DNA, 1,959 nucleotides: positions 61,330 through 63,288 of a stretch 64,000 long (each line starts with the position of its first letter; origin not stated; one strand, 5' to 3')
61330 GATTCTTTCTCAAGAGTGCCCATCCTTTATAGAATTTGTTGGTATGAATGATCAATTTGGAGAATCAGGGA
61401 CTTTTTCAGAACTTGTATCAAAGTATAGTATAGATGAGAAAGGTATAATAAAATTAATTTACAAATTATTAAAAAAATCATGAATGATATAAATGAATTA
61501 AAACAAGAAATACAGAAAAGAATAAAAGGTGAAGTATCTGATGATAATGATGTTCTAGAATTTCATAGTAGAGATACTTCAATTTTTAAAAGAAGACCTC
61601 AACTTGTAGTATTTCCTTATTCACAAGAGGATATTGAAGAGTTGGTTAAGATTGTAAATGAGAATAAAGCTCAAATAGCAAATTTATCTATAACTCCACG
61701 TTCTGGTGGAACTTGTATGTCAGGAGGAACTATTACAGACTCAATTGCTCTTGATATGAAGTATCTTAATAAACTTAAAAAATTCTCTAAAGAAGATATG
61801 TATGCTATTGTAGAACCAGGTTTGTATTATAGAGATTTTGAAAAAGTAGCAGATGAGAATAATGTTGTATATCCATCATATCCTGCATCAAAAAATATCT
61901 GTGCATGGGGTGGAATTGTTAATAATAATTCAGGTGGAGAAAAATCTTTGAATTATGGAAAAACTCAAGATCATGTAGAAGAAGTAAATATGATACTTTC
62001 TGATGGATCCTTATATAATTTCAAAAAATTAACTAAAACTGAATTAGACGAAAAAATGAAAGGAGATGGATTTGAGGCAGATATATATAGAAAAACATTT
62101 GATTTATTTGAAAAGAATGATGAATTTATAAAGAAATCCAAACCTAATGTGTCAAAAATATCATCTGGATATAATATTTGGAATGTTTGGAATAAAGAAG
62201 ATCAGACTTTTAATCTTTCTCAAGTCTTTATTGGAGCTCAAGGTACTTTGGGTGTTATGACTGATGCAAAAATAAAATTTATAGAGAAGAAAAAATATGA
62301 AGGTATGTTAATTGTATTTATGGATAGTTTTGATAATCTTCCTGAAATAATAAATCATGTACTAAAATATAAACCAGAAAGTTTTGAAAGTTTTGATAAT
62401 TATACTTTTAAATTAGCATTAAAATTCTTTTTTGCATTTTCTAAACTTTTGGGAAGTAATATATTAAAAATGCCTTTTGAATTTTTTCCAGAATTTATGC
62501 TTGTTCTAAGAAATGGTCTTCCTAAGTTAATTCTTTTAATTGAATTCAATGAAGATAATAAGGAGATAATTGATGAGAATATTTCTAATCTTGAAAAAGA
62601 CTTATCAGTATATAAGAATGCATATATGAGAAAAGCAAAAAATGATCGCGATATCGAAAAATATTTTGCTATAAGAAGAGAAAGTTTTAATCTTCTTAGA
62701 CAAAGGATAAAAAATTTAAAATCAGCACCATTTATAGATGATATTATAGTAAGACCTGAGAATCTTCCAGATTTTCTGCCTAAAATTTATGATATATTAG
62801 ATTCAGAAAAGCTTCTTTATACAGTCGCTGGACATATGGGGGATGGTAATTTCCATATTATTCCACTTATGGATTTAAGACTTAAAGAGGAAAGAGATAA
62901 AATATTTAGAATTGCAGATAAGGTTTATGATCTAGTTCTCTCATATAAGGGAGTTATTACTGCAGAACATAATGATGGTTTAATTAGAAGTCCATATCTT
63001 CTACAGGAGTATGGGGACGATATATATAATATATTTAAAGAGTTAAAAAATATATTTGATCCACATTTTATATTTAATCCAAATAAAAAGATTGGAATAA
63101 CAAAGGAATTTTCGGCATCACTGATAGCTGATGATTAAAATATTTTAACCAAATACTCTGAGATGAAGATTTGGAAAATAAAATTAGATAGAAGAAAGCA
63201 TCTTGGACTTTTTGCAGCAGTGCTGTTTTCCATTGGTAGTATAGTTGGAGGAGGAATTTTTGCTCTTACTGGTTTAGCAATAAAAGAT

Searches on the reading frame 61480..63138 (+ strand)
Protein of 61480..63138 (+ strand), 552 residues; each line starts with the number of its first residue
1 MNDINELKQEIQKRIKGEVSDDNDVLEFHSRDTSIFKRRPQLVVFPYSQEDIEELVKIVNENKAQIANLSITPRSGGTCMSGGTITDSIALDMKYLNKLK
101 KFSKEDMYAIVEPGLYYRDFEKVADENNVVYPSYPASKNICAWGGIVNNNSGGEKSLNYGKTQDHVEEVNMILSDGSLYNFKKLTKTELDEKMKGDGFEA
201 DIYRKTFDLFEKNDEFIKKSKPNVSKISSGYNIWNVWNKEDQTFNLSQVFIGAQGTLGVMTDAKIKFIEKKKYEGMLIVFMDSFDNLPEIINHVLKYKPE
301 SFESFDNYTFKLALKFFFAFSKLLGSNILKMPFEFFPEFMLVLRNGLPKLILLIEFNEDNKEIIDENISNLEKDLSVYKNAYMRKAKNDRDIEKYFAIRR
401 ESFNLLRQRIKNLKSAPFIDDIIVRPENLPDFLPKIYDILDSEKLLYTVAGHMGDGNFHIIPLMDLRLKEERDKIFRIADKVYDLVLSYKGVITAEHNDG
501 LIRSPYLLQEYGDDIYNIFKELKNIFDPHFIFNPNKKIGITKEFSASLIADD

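Call 26: search_protein_families(library=pfam, proteins=[window:61480-63138:+], max_evalue=0.001)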
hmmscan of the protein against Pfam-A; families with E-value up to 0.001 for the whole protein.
window:61480-63138:+ (552 aa): 2 families
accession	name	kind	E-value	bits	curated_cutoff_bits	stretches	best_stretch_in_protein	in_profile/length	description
PF02913.24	FAD-oxidase_C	-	4.9e-40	138.2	21.2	1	276-536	7-247/248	FAD linked oxidases, C-terminal domain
PF01565.28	FAD_binding_4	-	1.1e-28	100.1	26.4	1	40-180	1-137/139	FAD binding domain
